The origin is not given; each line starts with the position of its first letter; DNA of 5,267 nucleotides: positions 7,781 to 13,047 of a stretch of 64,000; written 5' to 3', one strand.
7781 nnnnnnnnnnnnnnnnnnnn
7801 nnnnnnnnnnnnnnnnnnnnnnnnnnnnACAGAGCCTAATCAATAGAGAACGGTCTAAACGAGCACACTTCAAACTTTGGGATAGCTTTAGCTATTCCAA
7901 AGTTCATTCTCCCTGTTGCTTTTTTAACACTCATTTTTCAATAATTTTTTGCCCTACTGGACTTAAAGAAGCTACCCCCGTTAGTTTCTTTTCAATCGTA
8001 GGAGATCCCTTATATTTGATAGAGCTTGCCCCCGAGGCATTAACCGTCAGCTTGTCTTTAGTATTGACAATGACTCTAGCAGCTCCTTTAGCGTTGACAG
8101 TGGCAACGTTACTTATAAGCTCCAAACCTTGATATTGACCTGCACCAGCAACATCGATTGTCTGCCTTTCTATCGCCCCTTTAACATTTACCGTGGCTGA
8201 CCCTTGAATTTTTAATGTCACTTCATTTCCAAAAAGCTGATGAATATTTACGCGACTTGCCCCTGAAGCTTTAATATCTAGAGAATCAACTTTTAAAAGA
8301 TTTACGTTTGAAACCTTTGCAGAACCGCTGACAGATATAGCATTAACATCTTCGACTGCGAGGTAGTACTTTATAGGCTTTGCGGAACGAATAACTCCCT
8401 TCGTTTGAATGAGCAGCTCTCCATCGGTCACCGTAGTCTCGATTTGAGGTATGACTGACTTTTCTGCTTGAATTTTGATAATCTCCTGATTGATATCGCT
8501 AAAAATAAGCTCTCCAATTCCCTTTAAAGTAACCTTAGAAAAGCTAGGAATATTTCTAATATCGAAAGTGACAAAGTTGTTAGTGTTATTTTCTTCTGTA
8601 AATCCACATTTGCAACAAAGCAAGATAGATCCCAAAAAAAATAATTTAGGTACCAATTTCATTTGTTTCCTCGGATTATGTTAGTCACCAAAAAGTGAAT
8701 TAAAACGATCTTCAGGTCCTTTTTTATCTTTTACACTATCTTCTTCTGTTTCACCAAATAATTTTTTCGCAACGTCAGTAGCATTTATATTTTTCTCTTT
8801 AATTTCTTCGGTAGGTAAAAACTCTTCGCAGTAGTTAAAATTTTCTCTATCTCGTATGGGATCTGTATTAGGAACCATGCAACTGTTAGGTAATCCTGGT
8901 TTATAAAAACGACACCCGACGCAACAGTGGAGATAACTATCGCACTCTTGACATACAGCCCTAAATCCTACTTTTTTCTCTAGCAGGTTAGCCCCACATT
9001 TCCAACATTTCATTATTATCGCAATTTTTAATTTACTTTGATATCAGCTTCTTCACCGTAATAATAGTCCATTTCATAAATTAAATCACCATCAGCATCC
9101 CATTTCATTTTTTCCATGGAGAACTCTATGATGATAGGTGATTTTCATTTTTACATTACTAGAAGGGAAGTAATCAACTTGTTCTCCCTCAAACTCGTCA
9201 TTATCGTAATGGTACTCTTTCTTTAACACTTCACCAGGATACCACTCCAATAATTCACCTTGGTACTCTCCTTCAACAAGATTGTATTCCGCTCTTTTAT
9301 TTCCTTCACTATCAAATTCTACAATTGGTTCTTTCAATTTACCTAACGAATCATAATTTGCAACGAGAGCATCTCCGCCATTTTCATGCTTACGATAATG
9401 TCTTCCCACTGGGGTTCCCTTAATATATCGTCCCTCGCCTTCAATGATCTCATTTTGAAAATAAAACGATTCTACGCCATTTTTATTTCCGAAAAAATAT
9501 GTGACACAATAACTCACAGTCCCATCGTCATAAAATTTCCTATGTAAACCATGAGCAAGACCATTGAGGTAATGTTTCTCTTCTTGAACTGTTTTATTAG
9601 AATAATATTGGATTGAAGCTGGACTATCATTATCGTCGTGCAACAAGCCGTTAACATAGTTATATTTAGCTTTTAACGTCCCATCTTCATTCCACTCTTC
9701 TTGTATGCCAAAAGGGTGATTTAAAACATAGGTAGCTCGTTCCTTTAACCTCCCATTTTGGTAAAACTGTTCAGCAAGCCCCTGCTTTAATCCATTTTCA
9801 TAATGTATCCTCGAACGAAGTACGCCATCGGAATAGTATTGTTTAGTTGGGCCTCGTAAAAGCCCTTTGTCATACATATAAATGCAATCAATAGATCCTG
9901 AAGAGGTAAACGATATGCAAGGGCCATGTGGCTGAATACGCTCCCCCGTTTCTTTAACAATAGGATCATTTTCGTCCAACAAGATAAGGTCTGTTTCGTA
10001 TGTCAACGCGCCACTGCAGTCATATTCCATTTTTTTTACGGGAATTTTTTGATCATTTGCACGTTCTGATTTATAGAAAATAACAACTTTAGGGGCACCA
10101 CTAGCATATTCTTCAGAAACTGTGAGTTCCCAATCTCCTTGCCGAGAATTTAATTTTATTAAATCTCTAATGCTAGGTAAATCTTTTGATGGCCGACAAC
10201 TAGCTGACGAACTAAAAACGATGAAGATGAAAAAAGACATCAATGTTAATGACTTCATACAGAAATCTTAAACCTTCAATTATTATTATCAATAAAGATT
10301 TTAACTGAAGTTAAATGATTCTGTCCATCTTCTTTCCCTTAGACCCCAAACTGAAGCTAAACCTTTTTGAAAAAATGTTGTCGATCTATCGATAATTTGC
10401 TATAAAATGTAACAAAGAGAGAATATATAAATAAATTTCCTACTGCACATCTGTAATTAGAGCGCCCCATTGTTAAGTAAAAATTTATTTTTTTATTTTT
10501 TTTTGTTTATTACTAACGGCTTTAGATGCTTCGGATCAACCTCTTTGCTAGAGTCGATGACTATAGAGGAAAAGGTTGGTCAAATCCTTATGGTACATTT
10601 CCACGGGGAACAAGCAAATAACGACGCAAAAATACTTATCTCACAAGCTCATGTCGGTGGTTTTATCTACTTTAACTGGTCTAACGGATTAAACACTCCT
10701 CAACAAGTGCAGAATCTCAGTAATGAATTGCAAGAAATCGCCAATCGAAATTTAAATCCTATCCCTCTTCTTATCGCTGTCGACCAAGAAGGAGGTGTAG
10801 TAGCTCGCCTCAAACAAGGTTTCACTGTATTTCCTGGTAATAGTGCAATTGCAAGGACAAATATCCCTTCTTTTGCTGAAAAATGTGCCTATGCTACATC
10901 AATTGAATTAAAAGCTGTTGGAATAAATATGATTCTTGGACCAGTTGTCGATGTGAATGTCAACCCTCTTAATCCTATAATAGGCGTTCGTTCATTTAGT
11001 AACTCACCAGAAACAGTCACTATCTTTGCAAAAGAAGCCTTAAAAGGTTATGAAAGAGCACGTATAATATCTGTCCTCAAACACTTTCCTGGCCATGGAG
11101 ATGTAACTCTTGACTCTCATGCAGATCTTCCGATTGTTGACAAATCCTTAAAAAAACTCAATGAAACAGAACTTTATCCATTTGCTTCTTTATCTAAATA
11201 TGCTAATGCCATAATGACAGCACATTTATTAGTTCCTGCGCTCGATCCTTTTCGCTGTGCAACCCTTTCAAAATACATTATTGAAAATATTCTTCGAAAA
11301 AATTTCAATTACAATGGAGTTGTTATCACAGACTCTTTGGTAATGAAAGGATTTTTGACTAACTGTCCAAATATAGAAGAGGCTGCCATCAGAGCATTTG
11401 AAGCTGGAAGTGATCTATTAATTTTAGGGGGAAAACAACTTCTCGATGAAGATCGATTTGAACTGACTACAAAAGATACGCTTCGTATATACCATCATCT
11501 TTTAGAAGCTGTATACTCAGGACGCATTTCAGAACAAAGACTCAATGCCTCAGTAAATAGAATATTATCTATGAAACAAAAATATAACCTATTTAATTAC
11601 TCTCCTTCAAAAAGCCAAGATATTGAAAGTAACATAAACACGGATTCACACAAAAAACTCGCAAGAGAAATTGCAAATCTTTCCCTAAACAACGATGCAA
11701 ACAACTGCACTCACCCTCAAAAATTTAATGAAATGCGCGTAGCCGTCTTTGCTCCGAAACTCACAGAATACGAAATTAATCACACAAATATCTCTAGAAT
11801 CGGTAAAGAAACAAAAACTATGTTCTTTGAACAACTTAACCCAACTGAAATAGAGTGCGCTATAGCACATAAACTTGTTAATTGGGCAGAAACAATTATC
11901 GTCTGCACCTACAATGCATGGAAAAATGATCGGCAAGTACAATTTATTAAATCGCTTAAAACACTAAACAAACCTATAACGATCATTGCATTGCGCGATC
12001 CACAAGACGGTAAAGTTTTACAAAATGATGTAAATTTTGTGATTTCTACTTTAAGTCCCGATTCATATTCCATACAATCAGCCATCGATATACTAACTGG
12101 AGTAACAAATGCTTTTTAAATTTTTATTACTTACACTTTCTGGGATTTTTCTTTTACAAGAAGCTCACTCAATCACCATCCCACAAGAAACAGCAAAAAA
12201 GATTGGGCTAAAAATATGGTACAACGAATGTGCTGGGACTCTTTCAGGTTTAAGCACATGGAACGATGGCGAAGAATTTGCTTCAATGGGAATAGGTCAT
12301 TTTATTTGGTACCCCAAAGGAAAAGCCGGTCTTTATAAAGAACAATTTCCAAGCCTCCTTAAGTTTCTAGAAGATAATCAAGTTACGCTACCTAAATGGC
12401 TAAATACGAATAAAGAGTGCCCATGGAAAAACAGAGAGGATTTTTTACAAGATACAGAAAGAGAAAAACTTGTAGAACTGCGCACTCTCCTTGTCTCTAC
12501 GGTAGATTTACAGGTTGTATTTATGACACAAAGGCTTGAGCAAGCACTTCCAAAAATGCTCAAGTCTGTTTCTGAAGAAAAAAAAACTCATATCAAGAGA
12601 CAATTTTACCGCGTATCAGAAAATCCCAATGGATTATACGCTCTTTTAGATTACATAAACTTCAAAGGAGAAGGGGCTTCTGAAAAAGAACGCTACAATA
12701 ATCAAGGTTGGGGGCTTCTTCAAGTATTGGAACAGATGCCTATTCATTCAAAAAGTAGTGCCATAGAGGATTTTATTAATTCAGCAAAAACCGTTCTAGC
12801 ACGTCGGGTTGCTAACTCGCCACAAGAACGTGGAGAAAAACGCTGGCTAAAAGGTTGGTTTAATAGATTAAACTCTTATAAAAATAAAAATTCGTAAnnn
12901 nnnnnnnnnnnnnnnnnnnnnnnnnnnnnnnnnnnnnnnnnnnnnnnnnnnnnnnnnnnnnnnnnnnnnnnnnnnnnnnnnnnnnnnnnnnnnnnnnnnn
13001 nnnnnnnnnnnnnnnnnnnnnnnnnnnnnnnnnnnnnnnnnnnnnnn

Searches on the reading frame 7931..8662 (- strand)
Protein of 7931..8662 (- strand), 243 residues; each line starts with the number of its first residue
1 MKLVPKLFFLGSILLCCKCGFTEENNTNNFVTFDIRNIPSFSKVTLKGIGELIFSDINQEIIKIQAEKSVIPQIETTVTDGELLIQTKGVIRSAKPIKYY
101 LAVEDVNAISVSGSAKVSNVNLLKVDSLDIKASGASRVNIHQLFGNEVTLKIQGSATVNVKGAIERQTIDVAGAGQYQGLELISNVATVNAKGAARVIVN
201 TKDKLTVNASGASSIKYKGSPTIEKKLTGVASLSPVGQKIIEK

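Call 40: search_protein_families(library=pfam, proteins=[window:7931-8662:-], max_evalue=0.0001)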
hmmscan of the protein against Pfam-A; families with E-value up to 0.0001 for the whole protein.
window:7931-8662:- (243 aa): 1 family
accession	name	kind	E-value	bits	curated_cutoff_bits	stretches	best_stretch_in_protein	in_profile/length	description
PF10988.14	DUF2807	-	3.7e-34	118.5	24.2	1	41-221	2-181/181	Putative auto-transporter adhesin, head GIN domain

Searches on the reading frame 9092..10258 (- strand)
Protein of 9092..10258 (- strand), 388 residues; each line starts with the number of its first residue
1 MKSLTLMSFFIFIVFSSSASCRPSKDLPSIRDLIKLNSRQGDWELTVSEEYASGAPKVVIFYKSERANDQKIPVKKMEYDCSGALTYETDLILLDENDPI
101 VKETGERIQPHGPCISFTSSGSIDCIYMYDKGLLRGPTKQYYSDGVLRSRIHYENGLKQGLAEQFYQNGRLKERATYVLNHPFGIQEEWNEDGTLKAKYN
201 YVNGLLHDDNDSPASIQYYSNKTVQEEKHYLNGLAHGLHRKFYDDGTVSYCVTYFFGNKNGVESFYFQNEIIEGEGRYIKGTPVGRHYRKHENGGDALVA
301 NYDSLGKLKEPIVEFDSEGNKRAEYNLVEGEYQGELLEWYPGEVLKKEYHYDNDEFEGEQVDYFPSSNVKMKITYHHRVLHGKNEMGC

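Call 3: search_protein_families(library=pfam, proteins=[window:9092-10258:-], max_evalue=0.01)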
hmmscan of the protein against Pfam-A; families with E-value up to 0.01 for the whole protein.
window:9092-10258:- (388 aa): 1 family
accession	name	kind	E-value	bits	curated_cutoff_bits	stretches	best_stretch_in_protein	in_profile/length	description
PF07661.19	MORN_2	-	3.4e-18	64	29.6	0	136-155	3-22/22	MORN repeat variant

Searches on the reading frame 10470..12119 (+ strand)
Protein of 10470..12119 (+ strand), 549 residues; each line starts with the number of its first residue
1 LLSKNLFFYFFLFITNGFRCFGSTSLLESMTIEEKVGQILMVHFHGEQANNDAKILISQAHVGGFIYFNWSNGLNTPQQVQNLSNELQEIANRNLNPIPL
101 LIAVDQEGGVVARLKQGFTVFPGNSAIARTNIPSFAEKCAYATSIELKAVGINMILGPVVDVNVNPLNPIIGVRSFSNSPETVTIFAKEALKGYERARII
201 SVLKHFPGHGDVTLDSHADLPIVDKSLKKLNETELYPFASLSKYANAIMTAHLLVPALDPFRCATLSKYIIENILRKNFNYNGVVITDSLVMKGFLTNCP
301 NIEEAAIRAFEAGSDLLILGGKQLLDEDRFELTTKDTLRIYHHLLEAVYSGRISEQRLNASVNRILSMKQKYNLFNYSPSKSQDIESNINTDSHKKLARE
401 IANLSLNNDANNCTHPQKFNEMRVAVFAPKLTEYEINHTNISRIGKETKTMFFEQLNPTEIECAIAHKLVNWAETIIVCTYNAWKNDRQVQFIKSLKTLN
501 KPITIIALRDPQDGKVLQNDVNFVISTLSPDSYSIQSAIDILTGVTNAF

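Call 3: search_protein_families(library=pfam, proteins=[window:10470-12119:+], max_evalue=0.01)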
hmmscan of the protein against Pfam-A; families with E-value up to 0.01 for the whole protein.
window:10470-12119:+ (549 aa): 1 family
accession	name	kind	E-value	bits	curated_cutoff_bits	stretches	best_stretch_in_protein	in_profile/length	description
PF00933.27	Glyco_hydro_3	-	2.1e-79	267.7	27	1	31-367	1-315/316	Glycosyl hydrolase family 3 N terminal domain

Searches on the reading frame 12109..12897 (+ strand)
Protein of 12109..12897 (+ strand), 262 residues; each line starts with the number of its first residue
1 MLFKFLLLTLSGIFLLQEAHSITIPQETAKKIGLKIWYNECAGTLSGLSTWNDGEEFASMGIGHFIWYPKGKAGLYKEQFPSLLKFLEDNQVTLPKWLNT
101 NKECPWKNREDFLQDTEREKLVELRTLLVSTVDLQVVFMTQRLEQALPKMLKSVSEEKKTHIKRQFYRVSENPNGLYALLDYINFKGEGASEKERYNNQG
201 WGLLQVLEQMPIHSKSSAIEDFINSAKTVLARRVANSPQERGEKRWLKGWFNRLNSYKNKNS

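Call 3: search_protein_families(library=pfam, proteins=[window:12109-12897:+], max_evalue=0.01)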
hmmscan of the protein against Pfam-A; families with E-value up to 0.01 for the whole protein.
window:12109-12897:+ (262 aa): 0 families

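Call 4: search_protein_families(library=ncbifam, proteins=[window:12109-12897:+], max_evalue=0.1)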
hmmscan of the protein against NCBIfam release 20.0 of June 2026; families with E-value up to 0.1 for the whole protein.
window:12109-12897:+ (262 aa): 1 family
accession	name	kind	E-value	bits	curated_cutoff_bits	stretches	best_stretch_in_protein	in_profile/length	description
TIGR03344.1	VI_effect_Hcp1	subfamily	0.052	13.4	58.9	1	128-172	59-104/167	type VI secretion system tube protein TssD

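Call 65: search_solved_structures(query=window:12109-12897:+, max_evalue=1)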
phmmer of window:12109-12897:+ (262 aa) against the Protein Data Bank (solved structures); distinct sequences matched with E-value up to 1: 0.

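Call 67: search_protein_families(library=phrogs, proteins=[window:12109-12897:+], max_evalue=0.01)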
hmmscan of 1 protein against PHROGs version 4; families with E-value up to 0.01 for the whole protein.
window:12109-12897:+ (262 aa): 0 families
